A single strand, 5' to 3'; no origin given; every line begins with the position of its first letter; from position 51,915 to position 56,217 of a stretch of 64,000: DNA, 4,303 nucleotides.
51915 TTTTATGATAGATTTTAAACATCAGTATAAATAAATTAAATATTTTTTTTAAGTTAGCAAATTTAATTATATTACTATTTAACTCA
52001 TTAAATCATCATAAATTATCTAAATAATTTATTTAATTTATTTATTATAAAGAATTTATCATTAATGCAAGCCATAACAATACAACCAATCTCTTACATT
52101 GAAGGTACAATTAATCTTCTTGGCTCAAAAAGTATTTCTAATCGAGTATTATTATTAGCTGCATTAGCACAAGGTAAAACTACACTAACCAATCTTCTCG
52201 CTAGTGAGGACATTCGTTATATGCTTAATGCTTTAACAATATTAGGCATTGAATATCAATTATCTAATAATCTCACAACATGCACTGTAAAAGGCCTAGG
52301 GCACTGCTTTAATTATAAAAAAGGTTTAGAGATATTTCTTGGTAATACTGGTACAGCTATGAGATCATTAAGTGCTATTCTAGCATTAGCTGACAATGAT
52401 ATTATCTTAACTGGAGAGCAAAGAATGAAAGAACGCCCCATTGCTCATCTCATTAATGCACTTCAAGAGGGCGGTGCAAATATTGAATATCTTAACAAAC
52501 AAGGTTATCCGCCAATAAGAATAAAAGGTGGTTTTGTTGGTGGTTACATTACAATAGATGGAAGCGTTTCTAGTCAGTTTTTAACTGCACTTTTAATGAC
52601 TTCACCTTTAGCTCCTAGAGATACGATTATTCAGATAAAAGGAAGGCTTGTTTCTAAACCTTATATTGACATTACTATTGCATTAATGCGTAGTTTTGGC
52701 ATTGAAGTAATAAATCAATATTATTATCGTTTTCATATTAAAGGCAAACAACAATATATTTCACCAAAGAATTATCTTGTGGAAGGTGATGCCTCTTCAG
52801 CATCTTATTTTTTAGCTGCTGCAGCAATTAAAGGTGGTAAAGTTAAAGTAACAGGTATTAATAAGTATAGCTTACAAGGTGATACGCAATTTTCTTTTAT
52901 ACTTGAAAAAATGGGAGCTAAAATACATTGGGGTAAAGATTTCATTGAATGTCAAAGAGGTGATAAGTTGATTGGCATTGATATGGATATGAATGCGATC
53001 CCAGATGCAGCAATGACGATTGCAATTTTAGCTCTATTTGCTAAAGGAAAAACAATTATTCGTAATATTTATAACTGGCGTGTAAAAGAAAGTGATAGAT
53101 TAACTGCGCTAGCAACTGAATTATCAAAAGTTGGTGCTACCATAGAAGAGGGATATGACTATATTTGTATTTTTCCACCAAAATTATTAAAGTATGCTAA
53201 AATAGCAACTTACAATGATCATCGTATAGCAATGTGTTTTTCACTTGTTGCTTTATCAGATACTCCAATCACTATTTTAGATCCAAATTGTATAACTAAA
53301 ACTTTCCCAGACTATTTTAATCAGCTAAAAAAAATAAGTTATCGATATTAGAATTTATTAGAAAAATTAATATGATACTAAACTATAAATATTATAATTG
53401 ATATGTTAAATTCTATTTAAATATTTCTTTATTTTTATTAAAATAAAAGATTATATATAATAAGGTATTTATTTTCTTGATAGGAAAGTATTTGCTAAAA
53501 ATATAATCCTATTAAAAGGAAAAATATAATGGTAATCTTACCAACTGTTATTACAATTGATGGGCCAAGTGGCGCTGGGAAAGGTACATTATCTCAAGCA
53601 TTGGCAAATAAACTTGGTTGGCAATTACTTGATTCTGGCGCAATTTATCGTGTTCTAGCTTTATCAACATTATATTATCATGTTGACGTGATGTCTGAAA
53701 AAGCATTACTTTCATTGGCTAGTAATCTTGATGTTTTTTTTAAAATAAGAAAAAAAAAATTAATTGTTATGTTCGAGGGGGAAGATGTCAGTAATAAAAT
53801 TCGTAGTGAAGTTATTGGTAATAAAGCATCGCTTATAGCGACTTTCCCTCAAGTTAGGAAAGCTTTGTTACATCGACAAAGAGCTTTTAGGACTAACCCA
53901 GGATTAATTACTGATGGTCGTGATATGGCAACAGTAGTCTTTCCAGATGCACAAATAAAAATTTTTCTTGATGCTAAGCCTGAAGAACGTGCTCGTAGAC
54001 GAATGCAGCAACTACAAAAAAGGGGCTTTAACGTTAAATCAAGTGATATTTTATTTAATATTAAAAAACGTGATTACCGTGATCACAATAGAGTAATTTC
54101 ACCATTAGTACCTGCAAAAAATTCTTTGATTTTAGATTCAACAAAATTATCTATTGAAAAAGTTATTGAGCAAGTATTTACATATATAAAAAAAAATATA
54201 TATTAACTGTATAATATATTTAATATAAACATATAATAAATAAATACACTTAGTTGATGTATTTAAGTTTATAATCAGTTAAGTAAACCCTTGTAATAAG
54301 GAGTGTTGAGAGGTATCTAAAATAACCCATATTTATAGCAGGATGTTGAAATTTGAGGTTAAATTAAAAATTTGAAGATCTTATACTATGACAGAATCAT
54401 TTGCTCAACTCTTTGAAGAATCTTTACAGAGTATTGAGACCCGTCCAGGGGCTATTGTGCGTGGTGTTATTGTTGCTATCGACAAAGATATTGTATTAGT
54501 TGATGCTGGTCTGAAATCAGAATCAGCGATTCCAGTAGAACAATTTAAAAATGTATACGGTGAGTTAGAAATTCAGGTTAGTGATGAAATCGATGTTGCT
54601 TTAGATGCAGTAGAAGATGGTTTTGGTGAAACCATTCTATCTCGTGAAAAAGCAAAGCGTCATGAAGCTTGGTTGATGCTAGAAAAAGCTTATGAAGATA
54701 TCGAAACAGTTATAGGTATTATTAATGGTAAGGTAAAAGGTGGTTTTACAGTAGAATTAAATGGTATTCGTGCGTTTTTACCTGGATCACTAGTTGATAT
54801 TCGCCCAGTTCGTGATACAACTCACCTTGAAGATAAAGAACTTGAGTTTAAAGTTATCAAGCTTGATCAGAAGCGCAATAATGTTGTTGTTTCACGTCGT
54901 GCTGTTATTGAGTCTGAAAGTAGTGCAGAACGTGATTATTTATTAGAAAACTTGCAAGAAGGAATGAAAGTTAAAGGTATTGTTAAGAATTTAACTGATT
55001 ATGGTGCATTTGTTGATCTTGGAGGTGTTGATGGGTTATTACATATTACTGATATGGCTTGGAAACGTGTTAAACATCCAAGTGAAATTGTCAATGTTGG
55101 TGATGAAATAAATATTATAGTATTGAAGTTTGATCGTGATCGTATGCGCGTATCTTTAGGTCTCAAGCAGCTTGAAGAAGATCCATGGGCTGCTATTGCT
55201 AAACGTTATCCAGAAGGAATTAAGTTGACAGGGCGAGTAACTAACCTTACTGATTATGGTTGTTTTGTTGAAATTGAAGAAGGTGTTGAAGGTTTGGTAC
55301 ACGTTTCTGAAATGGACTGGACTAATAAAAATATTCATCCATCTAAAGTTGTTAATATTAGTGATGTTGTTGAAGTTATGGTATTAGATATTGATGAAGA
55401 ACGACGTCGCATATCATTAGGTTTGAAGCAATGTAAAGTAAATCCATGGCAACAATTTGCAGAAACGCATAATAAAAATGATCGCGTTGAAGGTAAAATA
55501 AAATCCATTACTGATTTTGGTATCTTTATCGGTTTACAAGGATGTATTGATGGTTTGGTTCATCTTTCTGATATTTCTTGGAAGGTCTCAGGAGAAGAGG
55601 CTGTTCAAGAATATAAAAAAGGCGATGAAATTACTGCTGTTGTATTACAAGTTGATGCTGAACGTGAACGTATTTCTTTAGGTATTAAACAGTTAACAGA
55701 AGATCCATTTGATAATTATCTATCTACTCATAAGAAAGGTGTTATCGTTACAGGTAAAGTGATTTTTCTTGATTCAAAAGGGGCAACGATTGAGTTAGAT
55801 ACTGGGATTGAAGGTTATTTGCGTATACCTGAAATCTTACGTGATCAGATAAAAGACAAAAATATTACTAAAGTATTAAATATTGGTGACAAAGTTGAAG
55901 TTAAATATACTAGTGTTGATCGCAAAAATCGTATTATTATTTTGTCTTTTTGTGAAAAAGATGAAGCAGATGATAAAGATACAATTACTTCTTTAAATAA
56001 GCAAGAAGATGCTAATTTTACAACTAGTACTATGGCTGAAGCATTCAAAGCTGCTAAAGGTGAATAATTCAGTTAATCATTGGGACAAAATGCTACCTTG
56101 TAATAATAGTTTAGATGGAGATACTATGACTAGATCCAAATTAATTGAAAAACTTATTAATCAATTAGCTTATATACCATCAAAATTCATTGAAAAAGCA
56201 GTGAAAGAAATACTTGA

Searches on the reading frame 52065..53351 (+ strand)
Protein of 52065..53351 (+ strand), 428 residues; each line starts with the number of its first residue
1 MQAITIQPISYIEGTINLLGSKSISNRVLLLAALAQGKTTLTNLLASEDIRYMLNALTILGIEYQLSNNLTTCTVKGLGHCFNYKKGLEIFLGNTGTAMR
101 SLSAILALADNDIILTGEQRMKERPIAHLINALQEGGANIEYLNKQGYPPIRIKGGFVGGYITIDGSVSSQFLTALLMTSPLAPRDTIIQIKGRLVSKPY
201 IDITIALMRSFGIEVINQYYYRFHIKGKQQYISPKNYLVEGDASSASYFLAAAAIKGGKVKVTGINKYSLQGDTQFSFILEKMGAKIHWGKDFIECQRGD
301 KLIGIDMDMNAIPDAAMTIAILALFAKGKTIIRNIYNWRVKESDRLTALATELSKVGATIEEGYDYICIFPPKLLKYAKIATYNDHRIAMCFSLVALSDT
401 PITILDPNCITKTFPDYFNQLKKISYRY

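Call 44: search_protein_families(library=ncbifam, proteins=[window:52065-53351:+], max_evalue=1e-20)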
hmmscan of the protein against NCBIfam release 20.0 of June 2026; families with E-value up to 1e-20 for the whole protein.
window:52065-53351:+ (428 aa): 5 families
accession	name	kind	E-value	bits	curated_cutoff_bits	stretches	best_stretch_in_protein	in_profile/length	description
NF008816.0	PRK11860.1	equivalog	2.7e-154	514.8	943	1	3-425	6-436/662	bifunctional 3-phosphoshikimate 1-carboxyvinyltransferase/cytidylate kinase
TIGR01356.1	aroA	equivalog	2.5e-135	451.5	287.25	1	14-424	1-412/415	3-phosphoshikimate 1-carboxyvinyltransferase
NF011381.1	PRK14806.1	equivalog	1.5e-52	178.9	902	1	3-422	303-724/733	bifunctional prephenate dehydrogenase/3-phosphoshikimate 1-carboxyvinyltransferase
NF006873.0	PRK09369.1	subfamily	5.7e-26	91.1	297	0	1-270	1-261/419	UDP-N-acetylglucosamine 1-carboxyvinyltransferase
TIGR01072.1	murA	equivalog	2.5e-23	82.5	392.7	1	1-398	1-383/416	UDP-N-acetylglucosamine 1-carboxyvinyltransferase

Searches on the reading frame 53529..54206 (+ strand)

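Call 45: search_protein_families(library=ncbifam, proteins=[window:53529-54206:+], max_evalue=1e-20)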
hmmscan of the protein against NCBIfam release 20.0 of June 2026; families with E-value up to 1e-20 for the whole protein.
window:53529-54206:+ (225 aa): 4 families
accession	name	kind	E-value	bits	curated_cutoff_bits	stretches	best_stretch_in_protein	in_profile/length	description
TIGR00017.1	cmk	equivalog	5.3e-79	264.9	135.55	1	7-219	4-216/217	(d)CMP kinase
NF008816.0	PRK11860.1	equivalog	2.7e-70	237.3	943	1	7-222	445-656/662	bifunctional 3-phosphoshikimate 1-carboxyvinyltransferase/cytidylate kinase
NF010004.0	PRK13477.1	equivalog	2e-59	201.4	524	1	7-224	287-507/514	bifunctional pantoate--beta-alanine ligase/(d)CMP kinase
NF007071.0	PRK09518.1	equivalog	7.2e-42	143.8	953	1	7-222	6-227/706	bifunctional cytidylate kinase/GTPase Der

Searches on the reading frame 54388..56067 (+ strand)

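Call 45: search_protein_families(library=ncbifam, proteins=[window:54388-56067:+], max_evalue=1e-20)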
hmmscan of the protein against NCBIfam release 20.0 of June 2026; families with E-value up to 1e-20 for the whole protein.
window:54388-56067:+ (559 aa): 20 families
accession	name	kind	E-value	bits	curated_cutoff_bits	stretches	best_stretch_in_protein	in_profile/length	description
NF004951.0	PRK06299.1-1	equivalog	0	1089.1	918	1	1-559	1-556/556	30S ribosomal protein S1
NF004954.0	PRK06299.1-4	equivalog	4.3e-281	933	727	1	1-556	1-555/560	30S ribosomal protein S1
TIGR00717.1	rpsA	equivalog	2.8e-220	732.2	577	1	3-520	1-514/516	30S ribosomal protein S1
NF004955.0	PRK06299.1-5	equivalog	7.7e-204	678.1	878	1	2-543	9-549/566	30S ribosomal protein S1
NF004952.0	PRK06299.1-2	equivalog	2.2e-193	643.7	524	1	3-549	31-574/580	30S ribosomal protein S1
NF004953.0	PRK06299.1-3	equivalog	1.4e-169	565.2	720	1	3-546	30-562/580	30S ribosomal protein S1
NF000907.0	PRK00087.1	equivalog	8.9e-165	549.6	624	3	3-351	285-637/671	bifunctional 4-hydroxy-3-methylbut-2-enyl diphosphate reductase/30S ribosomal protein S1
NF005208.0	PRK06676.1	equivalog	6e-162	539.1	368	3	6-360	3-361/391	30S ribosomal protein S1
NF005911.0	PRK07899.1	equivalog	5.8e-132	440.8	691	3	20-309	35-326/486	30S ribosomal protein S1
NF010379.0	PRK13806.1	equivalog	1e-129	433.4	648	2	2-383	14-399/491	30S ribosomal protein S1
NF004956.0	PRK06299.1-6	equivalog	3.4e-106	356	711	1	3-542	15-543/554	30S ribosomal protein S1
NF005639.0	PRK07400.1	equivalog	2.2e-63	214.1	460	1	3-271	16-276/318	30S ribosomal protein S1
NF005973.0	PRK08059.1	equivalog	2.7e-59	198.7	148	0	272-358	3-88/123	S1 domain-containing post-transcriptional regulator GSP13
NF040579.1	S1_dom_CvfD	subfamily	1e-54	183.6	117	0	276-359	3-84/113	CvfD/Ygs/GSP13 family RNA-binding post-transcriptional regulator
NF008805.1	PRK11824.1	equivalog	4.4e-42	144.3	471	0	183-258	604-679/683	polyribonucleotide nucleotidyltransferase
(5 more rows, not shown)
